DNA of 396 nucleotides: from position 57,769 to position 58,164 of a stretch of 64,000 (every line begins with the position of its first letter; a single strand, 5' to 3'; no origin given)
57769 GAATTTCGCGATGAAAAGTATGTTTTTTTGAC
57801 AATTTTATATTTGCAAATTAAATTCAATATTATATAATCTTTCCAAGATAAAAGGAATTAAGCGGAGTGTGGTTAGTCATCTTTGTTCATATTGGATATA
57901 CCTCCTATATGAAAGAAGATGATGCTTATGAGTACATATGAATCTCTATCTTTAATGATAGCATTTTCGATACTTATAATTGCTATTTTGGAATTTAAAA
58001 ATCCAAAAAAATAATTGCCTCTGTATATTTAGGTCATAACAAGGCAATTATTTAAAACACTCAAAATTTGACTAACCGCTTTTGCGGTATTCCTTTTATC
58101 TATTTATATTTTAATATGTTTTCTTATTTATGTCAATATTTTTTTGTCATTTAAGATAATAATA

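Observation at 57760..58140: Intergenic module B: second copy of the small-peptide / antisense-promoter module (28-aa peptide)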

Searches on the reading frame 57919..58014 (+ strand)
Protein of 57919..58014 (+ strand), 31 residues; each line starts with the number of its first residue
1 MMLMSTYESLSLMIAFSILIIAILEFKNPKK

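Call 10: search_protein_families(library=pfam, proteins=[window:57928-58011:+, window:57919-58011:+], max_evalue=10)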
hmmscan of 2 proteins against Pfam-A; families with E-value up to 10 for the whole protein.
seq(28 aa): 1 family
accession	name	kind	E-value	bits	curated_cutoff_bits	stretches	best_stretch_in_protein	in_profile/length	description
PF16935.10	Hol_Tox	-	4.2e-11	42.9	23.3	1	1-24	1-24/34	Putative Holin-like Toxin (Hol-Tox)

seq(31 aa): 1 family
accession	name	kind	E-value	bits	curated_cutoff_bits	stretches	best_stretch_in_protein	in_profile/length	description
PF16935.10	Hol_Tox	-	5.5e-11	42.6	23.3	1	4-27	1-24/34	Putative Holin-like Toxin (Hol-Tox)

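Call 11: search_protein_families(library=ncbifam, proteins=[window:57928-58011:+, window:57919-58011:+], max_evalue=10)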
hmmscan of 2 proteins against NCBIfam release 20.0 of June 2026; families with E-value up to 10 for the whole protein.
seq(28 aa): 2 families
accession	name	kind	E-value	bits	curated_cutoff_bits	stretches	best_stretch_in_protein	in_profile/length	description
NF052249.1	ComI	equivalog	0.00032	20.4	55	1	5-22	5-22/30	competence inhibitor ComI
NF041589.1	PepG1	equivalog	0.087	12.5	70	1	1-21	14-34/47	type I toxin-antitoxin system toxin PepG1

seq(31 aa): 2 families
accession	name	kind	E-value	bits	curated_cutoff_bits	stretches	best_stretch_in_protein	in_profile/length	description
NF052249.1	ComI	equivalog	0.00039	20.1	55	1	8-25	5-22/30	competence inhibitor ComI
NF041589.1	PepG1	equivalog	0.041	13.5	70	1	3-23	13-33/47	type I toxin-antitoxin system toxin PepG1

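Call 16: find_encoding_contigs(protein=window:57919-58014:+, flank=3000, max_places=10)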
Protein window:57919-58014:+ (31 aa): no gene with exactly this product is on record in the collection.

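Call 27: search_dna_similar(query=window:57928-58011:+, collection=plasmids, mode=protein, max_evalue=1, max_rows=30)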
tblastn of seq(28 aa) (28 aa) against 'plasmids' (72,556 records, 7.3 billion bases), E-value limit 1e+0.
Records with a match: 51; places in all: 53; records where one place covers at least 80% of the query: 51.
Best place of each record, by identity: 60-80% 1; <60% 50.
By first word of the organism name: Enterococcus 31; Listeria 12; Bacillus 3; Alkalihalophilus 1; Terribacillus 1; Virgibacillus 1; Streptococcus 1; Shouchella 1.
By predicted mobility (MOB-suite, as given by PLSDB): non-mobilizable 21; mobilizable 16; conjugative 14.
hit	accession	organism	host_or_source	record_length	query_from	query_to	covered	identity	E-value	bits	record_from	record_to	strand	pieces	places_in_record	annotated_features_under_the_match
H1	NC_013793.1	Alkalihalophilus pseudofirmus OF4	-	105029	1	28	100%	55.2%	7e-1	32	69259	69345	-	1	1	none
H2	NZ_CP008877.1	Terribacillus goriensis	Cryptomeria japonica var. sinensis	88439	1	27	96%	55.6%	6e-2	35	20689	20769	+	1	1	putative holin-like toxin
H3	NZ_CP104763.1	Enterococcus raffinosus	-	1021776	1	27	96%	55.6%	7e-2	34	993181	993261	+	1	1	record has no annotation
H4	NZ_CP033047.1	Virgibacillus sp. Bac332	cell culture,Red Sea lagoons-Mangrove ...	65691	1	27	96%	55.6%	2e-1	33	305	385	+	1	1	putative holin-like toxin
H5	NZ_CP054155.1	Streptococcus salivarius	Homo sapiens,single culture,oral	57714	1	25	89%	60.0%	3e-1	33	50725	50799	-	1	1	none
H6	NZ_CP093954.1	Enterococcus faecium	Homo sapiens,urine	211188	1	28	100%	53.6%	7e-3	37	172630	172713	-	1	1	none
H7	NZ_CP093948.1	Enterococcus faecium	Homo sapiens,sanies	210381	1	28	100%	53.6%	7e-3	37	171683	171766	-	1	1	none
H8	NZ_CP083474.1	Enterococcus faecium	Homo sapiens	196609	1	28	100%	53.6%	7e-3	37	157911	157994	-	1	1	none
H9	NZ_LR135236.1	Enterococcus faecium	-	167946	1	28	100%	53.6%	7e-3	37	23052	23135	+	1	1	none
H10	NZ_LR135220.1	Enterococcus faecium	-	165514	1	28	100%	53.6%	7e-3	37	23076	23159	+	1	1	none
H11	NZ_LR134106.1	Enterococcus faecium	-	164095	1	28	100%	53.6%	7e-3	37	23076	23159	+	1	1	none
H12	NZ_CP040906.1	Enterococcus faecium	Homo sapiens,cell culture,feces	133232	1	28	100%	53.6%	7e-3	37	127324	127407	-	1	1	none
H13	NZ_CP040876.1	Enterococcus faecium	Homo sapiens,cell culture,feces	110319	1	28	100%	53.6%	7e-3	37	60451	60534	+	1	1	none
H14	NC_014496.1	Listeria grayi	-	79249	1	28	100%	53.6%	8e-3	37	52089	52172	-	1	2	hypothetical protein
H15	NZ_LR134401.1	Listeria monocytogenes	Homo sapiens,Vein blood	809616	1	28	100%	53.6%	2e-2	36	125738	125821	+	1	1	hypothetical protein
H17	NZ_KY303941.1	Enterococcus faecalis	fecal material of a Blue whale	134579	1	28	100%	53.6%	6e-2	34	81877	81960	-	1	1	putative holin-like toxin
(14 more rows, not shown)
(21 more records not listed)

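Call 28: search_dna_similar(query=window:57928-58011:+, collection=phages, mode=protein, max_evalue=1, max_rows=30)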
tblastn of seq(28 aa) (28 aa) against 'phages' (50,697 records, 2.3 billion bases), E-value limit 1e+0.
Records with a match: 37; places in all: 37; records where one place covers at least 80% of the query: 25.
Best place of each record, by identity: 60-80% 16; <60% 21.
By first word of the organism name: Brevibacillus 15; Streptococcus 13; Bacillus 7; Listeria 2.
By host as written in the record: Brevibacillus laterosporus 15; Bacillus subtilis BEST7003 6; Listeria monocytogenes 2; Streptococcus acidominimus ATCC_51725 1; Bacillus subtilis 1; Streptococcus dysgalactiae ATCC_27957 1; Streptococcus pyogenes ERR172141 1; Streptococcus pyogenes ERR448936 1; and 9 more.
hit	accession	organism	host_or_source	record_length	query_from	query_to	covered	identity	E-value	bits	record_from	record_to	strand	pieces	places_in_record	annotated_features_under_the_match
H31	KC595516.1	Brevibacillus phage Emery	Brevibacillus laterosporus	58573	1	28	100%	64.3%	5e-3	36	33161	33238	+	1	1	hypothetical protein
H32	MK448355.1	Streptococcus satellite phage Javan2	Streptococcus acidominimus ATCC_51725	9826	1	28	100%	64.3%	4e-2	34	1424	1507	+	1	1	none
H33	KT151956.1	Brevibacillus phage Osiris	Brevibacillus laterosporus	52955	1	28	100%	60.7%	4e-2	34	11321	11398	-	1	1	hypothetical protein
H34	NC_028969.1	Brevibacillus phage Osiris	Brevibacillus laterosporus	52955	1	28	100%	60.7%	4e-2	34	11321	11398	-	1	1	hypothetical protein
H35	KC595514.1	Brevibacillus phage Jimmer2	Brevibacillus laterosporus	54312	1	27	96%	59.3%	2e-2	35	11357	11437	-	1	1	none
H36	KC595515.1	Brevibacillus phage Jimmer1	Brevibacillus laterosporus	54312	1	27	96%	59.3%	2e-2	35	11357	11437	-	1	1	none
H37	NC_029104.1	Brevibacillus phage Jimmer1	Brevibacillus laterosporus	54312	1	27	96%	59.3%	2e-2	35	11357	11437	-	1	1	none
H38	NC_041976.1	Brevibacillus phage Jimmer2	Brevibacillus laterosporus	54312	1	27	96%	59.3%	2e-2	35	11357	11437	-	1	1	none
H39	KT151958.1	Brevibacillus phage Powder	Brevibacillus laterosporus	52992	1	27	96%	59.3%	2e-2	35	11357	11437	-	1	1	hypothetical protein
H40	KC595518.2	Brevibacillus phage Davies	Brevibacillus laterosporus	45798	1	27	96%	59.3%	2e-2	35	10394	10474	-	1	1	hypothetical protein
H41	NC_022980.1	Brevibacillus phage Davies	Brevibacillus laterosporus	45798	1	27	96%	59.3%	2e-2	35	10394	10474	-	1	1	hypothetical protein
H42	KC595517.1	Brevibacillus phage Abouo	Brevibacillus laterosporus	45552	1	27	96%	59.3%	2e-2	35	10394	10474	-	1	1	hypothetical protein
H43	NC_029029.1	Brevibacillus phage Abouo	Brevibacillus laterosporus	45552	1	27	96%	59.3%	2e-2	35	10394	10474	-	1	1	hypothetical protein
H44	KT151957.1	Brevibacillus phage SecTim467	Brevibacillus laterosporus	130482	1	27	96%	55.6%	1e-1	32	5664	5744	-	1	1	hypothetical protein (x2)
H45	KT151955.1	Brevibacillus phage Jenst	Brevibacillus laterosporus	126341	1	27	96%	55.6%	1e-1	32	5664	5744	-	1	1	hypothetical protein (x2)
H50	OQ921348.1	Bacillus phage SPbetaL8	Bacillus subtilis BEST7003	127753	1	27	96%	51.9%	6e-1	30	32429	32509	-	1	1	hypothetical protein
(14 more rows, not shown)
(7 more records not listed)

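Call 54: search_protein_representatives(protein=window:57919-58011:+)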
Query: 31 residues. Proteins with E-value up to 0.001 (for the whole library): 2; up to 1e-10: 0; up to 1e-30: 0. The best 2 are listed.
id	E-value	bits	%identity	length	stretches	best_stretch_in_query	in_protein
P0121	3.6e-05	37.5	79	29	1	4-31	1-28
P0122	4.9e-04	34.2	70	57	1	3-29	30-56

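Call 56: get_annotated_region(hit=H50, flank=600)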
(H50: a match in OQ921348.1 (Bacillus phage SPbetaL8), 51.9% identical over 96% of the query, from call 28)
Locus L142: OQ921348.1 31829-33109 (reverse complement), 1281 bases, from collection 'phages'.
description: Bacillus phage SPbetaL8, complete genome.
organism: Bacillus phage SPbetaL8 (NCBI taxid 3053442)
taxonomy: Viruses; Duplodnaviria; Heunggongvirae; Uroviricota; Caudoviricetes; Spbetavirus
host: Bacillus subtilis BEST7003; source: soil; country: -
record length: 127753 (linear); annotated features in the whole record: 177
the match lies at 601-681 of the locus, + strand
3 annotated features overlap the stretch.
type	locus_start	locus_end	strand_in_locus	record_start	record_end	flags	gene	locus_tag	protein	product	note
CDS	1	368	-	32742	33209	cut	-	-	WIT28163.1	hypothetical protein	55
CDS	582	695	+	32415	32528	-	-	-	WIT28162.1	hypothetical protein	54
CDS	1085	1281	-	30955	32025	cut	-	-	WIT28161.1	hypothetical protein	53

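Call 57: get_annotated_region(hit=H17, flank=600)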
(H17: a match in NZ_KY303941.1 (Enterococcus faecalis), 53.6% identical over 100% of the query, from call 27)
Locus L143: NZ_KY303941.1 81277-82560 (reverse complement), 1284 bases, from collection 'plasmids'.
description: Enterococcus faecalis strain 3 plasmid pGTC3, complete sequence
organism: Enterococcus faecalis (NCBI taxid 1351)
taxonomy: Bacteria; Bacillota; Bacilli; Lactobacillales; Enterococcaceae; Enterococcus; Enterococcus faecalis
host: -; source: fecal material of a Blue whale; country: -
typing (MOB-suite, as given by PLSDB): conjugative; replicon rep_cluster_181; relaxase MOBP,MOBP; mating-pair formation MPF_T
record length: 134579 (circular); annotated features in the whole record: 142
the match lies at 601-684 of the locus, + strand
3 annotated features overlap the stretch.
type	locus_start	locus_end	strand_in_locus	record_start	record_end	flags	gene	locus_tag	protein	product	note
CDS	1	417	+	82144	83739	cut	-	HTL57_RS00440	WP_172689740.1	DUF3991 domain-containing protein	-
CDS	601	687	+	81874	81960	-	-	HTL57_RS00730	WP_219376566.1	putative holin-like toxin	-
CDS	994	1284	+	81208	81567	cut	-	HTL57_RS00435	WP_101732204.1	type II toxin-antitoxin system RelE/ParE family toxin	-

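Call 69: find_encoding_contigs(protein=P0122, flank=1500, max_places=6)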
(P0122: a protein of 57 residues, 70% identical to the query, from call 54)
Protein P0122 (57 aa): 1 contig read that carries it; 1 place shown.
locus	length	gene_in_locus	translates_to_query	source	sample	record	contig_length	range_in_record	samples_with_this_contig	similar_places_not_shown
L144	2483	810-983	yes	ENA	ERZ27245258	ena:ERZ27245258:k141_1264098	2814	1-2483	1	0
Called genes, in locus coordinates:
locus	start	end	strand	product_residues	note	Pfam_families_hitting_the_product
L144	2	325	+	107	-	?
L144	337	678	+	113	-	-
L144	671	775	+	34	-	-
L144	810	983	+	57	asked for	PF16935:Hol_Tox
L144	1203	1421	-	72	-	-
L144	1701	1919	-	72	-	PF08667:BetR (weak), PF13560:HTH_31 (weak), PF12844:HTH_19, PF01381:HTH_3, PF00376:MerR (faint)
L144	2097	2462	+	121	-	-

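Call 71: find_homologous_proteins(query=P0122, max_evalue=0.01)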
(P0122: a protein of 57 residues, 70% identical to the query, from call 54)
Query P0122 (57 aa): 1 proteins with E <= 0.01 among 1 candidates.
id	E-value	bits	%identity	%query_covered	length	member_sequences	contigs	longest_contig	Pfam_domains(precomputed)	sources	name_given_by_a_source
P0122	1.0e-27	111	100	100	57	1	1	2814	PF16935.11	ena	-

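Call 80: search_protein_families(library=phrogs, proteins=[window:57928-58011:+], max_evalue=1)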
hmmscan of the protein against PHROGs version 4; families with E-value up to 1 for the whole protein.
seq(28 aa): 1 family
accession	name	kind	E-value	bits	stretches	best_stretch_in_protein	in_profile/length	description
phrog_9488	-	unknown function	4.7e-10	40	1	1-24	1-24/27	-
